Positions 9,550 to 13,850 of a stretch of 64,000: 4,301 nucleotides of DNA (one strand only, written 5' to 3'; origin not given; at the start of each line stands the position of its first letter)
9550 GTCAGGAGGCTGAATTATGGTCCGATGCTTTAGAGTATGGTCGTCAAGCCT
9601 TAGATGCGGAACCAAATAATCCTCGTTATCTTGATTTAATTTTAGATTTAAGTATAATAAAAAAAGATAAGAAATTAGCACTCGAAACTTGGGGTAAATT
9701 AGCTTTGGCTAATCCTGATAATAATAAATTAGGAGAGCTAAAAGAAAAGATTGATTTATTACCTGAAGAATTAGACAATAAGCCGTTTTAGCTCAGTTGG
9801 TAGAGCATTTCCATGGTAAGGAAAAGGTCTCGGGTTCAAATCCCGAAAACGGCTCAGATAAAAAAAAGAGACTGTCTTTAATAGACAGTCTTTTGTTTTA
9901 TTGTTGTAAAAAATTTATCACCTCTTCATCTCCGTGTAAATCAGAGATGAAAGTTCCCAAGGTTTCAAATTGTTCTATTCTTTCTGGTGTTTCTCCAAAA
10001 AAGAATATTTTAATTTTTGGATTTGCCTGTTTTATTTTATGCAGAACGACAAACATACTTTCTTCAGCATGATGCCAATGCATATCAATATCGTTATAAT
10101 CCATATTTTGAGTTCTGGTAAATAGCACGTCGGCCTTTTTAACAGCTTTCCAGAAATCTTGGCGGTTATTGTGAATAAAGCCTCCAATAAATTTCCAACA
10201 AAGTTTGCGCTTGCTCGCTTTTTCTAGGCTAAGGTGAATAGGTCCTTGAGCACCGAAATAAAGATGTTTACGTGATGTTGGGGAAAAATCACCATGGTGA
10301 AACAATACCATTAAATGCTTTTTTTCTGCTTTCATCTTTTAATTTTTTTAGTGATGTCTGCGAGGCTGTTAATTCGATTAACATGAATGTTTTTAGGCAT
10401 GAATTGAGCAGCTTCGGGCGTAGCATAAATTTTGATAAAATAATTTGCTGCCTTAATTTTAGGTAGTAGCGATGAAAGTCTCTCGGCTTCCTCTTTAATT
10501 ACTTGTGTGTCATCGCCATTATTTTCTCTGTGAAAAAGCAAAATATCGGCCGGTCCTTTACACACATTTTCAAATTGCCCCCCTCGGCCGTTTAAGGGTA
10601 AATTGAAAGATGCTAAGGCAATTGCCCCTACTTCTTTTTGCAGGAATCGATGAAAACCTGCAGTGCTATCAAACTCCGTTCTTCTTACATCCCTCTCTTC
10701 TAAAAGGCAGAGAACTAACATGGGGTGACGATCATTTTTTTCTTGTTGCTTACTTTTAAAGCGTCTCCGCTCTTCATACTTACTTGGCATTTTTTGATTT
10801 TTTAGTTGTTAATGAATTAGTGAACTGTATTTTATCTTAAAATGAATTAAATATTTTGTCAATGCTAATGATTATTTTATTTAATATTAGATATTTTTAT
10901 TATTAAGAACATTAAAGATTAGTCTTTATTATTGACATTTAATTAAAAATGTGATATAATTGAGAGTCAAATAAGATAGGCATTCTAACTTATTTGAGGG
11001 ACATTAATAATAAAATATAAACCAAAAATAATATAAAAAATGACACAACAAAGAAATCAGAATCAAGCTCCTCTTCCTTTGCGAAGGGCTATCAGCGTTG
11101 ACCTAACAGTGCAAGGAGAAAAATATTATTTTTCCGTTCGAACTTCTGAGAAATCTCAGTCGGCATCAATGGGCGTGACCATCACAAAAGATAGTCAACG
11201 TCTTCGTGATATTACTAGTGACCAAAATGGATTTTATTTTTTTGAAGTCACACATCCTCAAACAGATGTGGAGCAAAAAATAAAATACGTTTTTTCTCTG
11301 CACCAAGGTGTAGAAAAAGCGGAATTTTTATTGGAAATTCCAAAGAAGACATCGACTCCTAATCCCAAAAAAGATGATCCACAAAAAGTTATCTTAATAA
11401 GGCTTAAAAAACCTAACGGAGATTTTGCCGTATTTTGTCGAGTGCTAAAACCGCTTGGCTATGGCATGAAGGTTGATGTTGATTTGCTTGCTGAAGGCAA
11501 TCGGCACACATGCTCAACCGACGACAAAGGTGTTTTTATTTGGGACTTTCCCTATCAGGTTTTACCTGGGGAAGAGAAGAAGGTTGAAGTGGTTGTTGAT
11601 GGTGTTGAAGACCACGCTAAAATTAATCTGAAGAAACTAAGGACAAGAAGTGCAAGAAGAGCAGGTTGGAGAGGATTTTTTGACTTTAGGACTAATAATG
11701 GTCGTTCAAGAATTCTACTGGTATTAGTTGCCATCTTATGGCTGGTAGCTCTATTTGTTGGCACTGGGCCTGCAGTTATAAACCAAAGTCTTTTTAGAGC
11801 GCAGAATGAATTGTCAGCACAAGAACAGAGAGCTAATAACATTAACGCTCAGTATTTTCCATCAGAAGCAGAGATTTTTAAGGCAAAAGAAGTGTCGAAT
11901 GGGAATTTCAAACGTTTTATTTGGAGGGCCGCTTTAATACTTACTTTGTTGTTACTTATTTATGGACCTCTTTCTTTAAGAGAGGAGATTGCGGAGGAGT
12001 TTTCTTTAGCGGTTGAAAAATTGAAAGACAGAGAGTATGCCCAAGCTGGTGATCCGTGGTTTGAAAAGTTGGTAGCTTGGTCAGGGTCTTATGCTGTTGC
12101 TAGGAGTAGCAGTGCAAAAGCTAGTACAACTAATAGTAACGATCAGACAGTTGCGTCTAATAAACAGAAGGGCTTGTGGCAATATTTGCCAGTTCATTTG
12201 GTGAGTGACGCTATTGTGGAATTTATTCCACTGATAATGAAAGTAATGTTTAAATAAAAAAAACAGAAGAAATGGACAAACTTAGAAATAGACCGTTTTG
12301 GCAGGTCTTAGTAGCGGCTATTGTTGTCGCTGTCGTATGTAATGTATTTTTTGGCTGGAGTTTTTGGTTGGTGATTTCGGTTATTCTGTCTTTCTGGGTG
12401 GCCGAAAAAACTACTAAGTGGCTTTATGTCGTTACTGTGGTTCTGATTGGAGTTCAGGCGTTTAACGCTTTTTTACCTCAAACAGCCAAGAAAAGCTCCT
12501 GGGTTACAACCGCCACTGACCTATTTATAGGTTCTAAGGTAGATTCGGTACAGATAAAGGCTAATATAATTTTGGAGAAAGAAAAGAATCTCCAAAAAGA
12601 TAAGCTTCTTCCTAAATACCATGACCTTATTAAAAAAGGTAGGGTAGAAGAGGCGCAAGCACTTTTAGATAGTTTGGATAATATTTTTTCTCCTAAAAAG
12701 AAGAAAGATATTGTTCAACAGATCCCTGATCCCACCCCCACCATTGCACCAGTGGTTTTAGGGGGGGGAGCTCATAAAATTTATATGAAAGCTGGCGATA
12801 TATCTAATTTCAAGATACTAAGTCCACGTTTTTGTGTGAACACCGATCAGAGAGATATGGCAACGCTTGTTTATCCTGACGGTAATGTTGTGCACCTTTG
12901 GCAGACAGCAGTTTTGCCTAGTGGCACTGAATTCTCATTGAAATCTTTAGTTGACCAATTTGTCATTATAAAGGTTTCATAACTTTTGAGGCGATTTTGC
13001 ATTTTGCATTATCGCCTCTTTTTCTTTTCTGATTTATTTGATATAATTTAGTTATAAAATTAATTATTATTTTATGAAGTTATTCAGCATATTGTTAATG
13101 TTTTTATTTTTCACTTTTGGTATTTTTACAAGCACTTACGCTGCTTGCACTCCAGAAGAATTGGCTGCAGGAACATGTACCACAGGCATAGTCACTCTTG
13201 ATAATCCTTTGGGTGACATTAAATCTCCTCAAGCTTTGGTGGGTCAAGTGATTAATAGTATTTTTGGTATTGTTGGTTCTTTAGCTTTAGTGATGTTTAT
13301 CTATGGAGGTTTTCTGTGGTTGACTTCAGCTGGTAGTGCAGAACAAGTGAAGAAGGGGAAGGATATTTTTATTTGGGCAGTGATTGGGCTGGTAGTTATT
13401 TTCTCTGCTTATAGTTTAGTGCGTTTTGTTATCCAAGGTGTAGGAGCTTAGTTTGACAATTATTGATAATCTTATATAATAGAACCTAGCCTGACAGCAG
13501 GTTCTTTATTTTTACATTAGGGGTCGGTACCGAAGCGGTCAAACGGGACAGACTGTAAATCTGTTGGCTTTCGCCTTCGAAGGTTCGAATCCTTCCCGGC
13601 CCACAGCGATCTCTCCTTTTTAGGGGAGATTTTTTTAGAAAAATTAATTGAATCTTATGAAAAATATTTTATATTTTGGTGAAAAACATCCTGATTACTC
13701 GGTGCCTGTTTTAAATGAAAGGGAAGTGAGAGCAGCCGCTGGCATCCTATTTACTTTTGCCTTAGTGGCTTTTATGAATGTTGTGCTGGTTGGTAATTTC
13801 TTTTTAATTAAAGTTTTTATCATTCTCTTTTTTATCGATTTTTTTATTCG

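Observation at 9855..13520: tRNA-bracketed 3.7-kb block made only of unassignable membrane or unknown proteins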

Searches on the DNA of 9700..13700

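Call 77: search_rna_families(source=window, start=9700, end=13700, threshold=evalue, max_evalue=1)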
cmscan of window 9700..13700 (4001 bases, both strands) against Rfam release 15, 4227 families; matches with E-value up to 1: 4.
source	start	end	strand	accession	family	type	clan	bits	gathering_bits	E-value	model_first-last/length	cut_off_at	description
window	9782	9854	+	RF00005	tRNA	Gene; tRNA;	CL00001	71.8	29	6.1e-15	1-71/71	no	tRNA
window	13521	13603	+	RF00005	tRNA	Gene; tRNA;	CL00001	59.5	29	1.5e-11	1-71/71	no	tRNA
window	13458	13513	+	RF02064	STnc370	Gene; sRNA;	-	30.1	54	0.33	1-71/71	no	Enterobacterial sRNA STnc370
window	13558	13598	-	RF04351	Plastid-psbl-rps4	Cis-reg;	-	24.8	68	0.047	1-53/53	no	Plastid-psbl-rps4 3UTR RNA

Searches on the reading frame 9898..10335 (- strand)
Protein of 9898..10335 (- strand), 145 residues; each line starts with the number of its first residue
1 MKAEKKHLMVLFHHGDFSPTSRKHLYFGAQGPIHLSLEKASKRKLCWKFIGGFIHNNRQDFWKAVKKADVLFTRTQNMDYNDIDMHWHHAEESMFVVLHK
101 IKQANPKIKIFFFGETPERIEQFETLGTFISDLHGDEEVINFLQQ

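Call 4: search_protein_families(library=pfam, proteins=[window:9898-10335:-], max_evalue=1)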
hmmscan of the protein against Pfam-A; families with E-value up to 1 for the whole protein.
window:9898-10335:- (145 aa): 0 families

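Call 8: search_protein_families(library=ncbifam, proteins=[window:9898-10335:-], max_evalue=1)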
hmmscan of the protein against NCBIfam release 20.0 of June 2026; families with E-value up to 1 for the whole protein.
window:9898-10335:- (145 aa): 1 family
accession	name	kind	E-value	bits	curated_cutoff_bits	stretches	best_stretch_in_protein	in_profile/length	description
TIGR02398.1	gluc_glyc_Psyn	equivalog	0.058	12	569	1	47-117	95-166/487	glucosylglycerol-phosphate synthase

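Call 9: search_protein_families(library=phrogs, proteins=[window:9898-10335:-], max_evalue=1)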
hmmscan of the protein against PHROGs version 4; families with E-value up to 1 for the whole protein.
window:9898-10335:- (145 aa): 0 families

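Call 10: search_protein_families(library=padloc, proteins=[window:9898-10335:-], max_evalue=1)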
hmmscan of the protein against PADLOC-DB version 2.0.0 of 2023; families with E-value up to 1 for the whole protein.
window:9898-10335:- (145 aa): 0 families

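Call 25: search_protein_representatives(protein=window:9898-10335:-)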
Query: 145 residues. Proteins with E-value up to 0.001 (for the whole library): 18; up to 1e-10: 12; up to 1e-30: 3. The best 18 are listed.
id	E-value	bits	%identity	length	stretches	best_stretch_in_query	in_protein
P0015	1.3e-95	333.3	99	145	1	1-145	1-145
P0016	5.3e-41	156.1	53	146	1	1-143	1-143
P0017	6.0e-31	123.5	46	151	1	4-138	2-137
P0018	5.8e-29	117.1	40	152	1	6-139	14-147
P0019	1.3e-28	116.0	41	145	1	1-134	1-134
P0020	7.8e-27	110.2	45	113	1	33-143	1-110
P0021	1.1e-25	106.4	42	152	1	5-136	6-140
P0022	4.9e-25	104.3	39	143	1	5-140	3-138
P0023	6.6e-24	100.7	44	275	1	9-143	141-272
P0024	3.2e-21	92.0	40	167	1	3-138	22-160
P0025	1.8e-15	73.3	38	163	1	3-143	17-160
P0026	1.1e-14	70.7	52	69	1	78-144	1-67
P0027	4.7e-07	46.0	34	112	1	42-133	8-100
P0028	1.0e-05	41.7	45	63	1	3-54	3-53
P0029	1.6e-05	41.0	32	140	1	9-134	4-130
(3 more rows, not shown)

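Call 39: search_solved_structures(query=A2, max_evalue=10)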
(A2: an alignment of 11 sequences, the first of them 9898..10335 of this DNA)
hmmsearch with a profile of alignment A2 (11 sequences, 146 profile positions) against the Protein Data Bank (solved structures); distinct sequences matched with E-value up to 10: 3.
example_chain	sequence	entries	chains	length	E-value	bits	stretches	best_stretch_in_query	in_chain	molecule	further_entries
6ekg_Y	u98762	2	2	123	0.35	13.9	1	86-145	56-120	Chemotaxis protein CheY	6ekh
7od9_B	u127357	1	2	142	0.49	13.4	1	86-145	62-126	Response regulator receiver protein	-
6l0a_A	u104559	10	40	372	0.95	12.5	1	81-141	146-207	Dihydroorotase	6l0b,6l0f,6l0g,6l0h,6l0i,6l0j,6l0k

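Call 41: find_homologous_proteins(query=window:9898-10335:-, max_evalue=0.01)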
Query window:9898-10335:- (145 aa): 4 proteins with E <= 0.01 among 15 candidates.
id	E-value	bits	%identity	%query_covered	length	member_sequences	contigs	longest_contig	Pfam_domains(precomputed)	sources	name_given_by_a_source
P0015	4.1e-95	333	99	100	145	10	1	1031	-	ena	-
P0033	1.2e-73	264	77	100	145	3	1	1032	-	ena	-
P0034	2.6e-56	207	63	98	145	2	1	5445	-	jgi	jgi:hypothetical protein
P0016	1.7e-40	156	50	100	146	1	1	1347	-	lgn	-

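Call 42: find_related_loci(query=A2, collection=metagenome_contigs, flank=6000)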
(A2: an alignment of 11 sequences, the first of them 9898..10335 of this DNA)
Query A2 (145 aa) in metagenome_contigs; peptide patterns used: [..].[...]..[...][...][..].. (x = any residue, [..] = any of these).
600 stretches matched a pattern, but none encodes a relative of the query by tblastn (E <= 1e-3).

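Call 43: find_encoding_contigs(protein=P0034, flank=6000, max_places=3)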
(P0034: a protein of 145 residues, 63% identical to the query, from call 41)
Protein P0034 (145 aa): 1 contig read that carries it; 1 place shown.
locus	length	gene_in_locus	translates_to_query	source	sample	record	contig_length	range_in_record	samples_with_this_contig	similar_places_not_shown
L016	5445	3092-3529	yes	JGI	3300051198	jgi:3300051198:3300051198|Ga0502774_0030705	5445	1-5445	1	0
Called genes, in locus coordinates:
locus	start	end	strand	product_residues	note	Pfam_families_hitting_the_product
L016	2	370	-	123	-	?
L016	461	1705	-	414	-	-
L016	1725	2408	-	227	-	-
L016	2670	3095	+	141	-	-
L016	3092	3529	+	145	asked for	-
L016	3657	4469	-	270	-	PF25063:ARM_TT21_C (weak), PF00515:TPR_1 (faint), PF07719:TPR_2 (faint), PF13181:TPR_8 (faint), PF13428:TPR_14 (faint), PF13432:TPR_16 (faint), PF14559:TPR_19 (weak), PF13424:TPR_12 (weak)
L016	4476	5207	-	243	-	PF00121:TIM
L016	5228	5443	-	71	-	?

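Call 54: search_protein_families(library=pfam, proteins=[L016:461-1705:-, L016:1725-2408:-, L016:2670-3095:+], max_evalue=0.1)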
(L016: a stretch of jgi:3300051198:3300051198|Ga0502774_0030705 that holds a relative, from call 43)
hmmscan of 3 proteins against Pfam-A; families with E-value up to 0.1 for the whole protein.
L016:461-1705:- (414 aa): 1 family
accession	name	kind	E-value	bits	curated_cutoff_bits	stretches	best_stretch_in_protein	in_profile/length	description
PF08239.17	SH3_3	-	0.09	13.4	27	0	244-278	9-48/54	Bacterial SH3 domain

L016:1725-2408:- (227 aa): 0 families

L016:2670-3095:+ (141 aa): 3 families
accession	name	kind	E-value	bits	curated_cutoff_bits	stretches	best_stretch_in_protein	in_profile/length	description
PF05047.22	L51_S25_CI-B8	-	0.0093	16.4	26.6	1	92-125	2-33/52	Mitochondrial ribosomal protein L51 / S25 / CI-B8 domain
PF15593.11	Imm42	-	0.048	14.6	27.2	1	30-118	46-128/162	Immunity protein 42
PF09533.15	DUF2380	-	0.074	12.9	26.3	1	23-129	71-183/187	Predicted lipoprotein of unknown function (DUF2380)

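Call 59: predict_structure(alignment_id=A3)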
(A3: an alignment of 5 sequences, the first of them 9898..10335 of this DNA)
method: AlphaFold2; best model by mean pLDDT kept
length: 145 residues; sequences in the alignment: 5
mean_pLDDT: 78.2   pTM: 0.77
mean pLDDT of the five models: 78.2, 72.9, 65.4, 64.5, 63.9
residues with pLDDT >= 90: 35; 70-90: 74; 50-70: 34; < 50: 2
segments of 3 or more residues with pLDDT < 50: none
pLDDT, mean of each block of 10 residues (from residue 1): 65 66 58 74 74 79 91 83 72 92 95 86 92 71 74
secondary structure, 60 per line:
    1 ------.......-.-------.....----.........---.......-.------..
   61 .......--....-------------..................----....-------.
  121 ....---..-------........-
elements in order: E7-13 H23-27 H32-40 E44-50 H59-67 E70-73 H87-104 E109-112 H120-124 H137-144

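Call 64: find_related_loci(query=A2, collection=viral_contigs, flank=6000)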
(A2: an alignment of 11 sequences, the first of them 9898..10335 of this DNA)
Query A2 (145 aa) in viral_contigs; peptide patterns used: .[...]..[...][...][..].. (x = any residue, [..] = any of these).
600 stretches matched a pattern, but none encodes a relative of the query by tblastn (E <= 1e-3).

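Call 83: search_dna_similar(query=window:9898-10335:-, collection=phages, mode=protein, max_evalue=0.001, max_rows=8)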
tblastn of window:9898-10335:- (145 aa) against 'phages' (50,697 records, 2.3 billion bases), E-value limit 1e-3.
No match.

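Call 93: fold_search(model_id=the predicted structure, library=viral)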
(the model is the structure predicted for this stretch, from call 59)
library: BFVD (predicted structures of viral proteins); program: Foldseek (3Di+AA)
matches with E <= 10: 939; with E <= 0.001: 0
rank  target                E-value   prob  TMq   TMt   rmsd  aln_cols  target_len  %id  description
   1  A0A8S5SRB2            2.1e-03  0.98  0.40  0.16   6.4       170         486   12  Lipase [Podoviridae sp. ctCi71]
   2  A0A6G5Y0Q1            3.0e-03  0.99  0.48  0.19   7.4       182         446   10  (no name in the UniProt tables at hand)
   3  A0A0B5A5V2            3.2e-03  0.92  0.38  0.10  10.4       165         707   14  (no name in the UniProt tables at hand)
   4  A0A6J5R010            3.7e-03  0.96  0.42  0.25  10.2       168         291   10  Uncharacterized protein [uncultured Caudovirales phage]
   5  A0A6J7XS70            4.1e-03  0.99  0.47  0.13   4.6       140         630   14  B12-binding_like domain containing protein [uncultured Caudovirales phage]
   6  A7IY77                5.0e-03  0.99  0.47  0.42   6.0       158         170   11  Gp6 [Corynebacterium phage P1201]
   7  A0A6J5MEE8            5.0e-03  0.98  0.46  0.48   6.0       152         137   10  Nucleoside 2-deoxyribosyltransferase [uncultured Caudovirales phage]
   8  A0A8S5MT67            5.0e-03  0.98  0.43  0.15   6.2       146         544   15  Hydrolase [Siphoviridae sp. ct0Xn2]
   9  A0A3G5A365            5.3e-03  0.98  0.44  0.46   7.9       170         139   14  Ribose-phosphate pyrophosphokinase (Fragment) [Harvfovirus sp.]
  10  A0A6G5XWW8            6.7e-03  0.98  0.47  0.17   7.5       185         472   14  (no name in the UniProt tables at hand)
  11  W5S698                7.1e-03  0.92  0.41  0.35   7.2       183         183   12  Uncharacterized protein [Pithovirus sibericum]
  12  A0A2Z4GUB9            7.6e-03  0.96  0.40  0.11   6.7       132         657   15  (no name in the UniProt tables at hand)
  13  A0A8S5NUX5            8.1e-03  0.97  0.43  0.13   7.0       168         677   10  GDSL like Lipase Acylhydrolase [Myoviridae sp. cte5Z19]
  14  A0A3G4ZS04            8.6e-03  0.97  0.45  0.39   6.6       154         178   14  Uncharacterized protein [Terrestrivirus sp.]
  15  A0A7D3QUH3            9.1e-03  0.99  0.50  0.38   5.3       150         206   13  Signal transduction response regulator protein receiver domain protein [Fadolivirus FV1/VV64]
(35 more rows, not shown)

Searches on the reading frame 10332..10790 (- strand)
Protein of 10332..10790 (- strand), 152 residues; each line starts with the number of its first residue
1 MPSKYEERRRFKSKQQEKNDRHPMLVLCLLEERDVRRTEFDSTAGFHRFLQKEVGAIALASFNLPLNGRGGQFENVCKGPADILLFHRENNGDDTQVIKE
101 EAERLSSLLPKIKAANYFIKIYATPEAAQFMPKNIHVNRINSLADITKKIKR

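Call 4: search_protein_families(library=pfam, proteins=[window:10332-10790:-], max_evalue=1)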
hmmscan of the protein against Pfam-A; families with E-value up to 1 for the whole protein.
window:10332-10790:- (152 aa): 0 families

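Call 8: search_protein_families(library=ncbifam, proteins=[window:10332-10790:-], max_evalue=1)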
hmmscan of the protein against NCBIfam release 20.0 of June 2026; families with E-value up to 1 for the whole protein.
window:10332-10790:- (152 aa): 1 family
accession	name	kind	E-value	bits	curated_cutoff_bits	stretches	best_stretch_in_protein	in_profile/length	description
NF033205.1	IPExxxVDY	hypoth_equivalog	0.073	13.1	40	1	96-147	86-133/151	IPExxxVDY family protein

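Call 9: search_protein_families(library=phrogs, proteins=[window:10332-10790:-], max_evalue=1)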
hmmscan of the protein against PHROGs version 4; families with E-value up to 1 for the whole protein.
window:10332-10790:- (152 aa): 1 family
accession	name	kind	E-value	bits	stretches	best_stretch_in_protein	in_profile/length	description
phrog_38474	-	unknown function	0.52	11.6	1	3-21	8-26/41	-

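Call 10: search_protein_families(library=padloc, proteins=[window:10332-10790:-], max_evalue=1)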
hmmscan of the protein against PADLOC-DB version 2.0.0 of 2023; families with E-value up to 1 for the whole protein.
window:10332-10790:- (152 aa): 0 families

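Call 101: search_solved_structures(query=A4, max_evalue=10)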
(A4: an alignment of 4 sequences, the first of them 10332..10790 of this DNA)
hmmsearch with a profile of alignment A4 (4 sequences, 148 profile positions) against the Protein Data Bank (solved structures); distinct sequences matched with E-value up to 10: 2.
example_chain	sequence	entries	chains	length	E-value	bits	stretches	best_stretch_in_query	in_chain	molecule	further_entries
2pjw_V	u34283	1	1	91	0.4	14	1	97-147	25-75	Vacuolar protein sorting-associated protein 27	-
28nt_U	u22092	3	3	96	0.9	12.8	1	93-143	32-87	Large ribosomal subunit protein bL25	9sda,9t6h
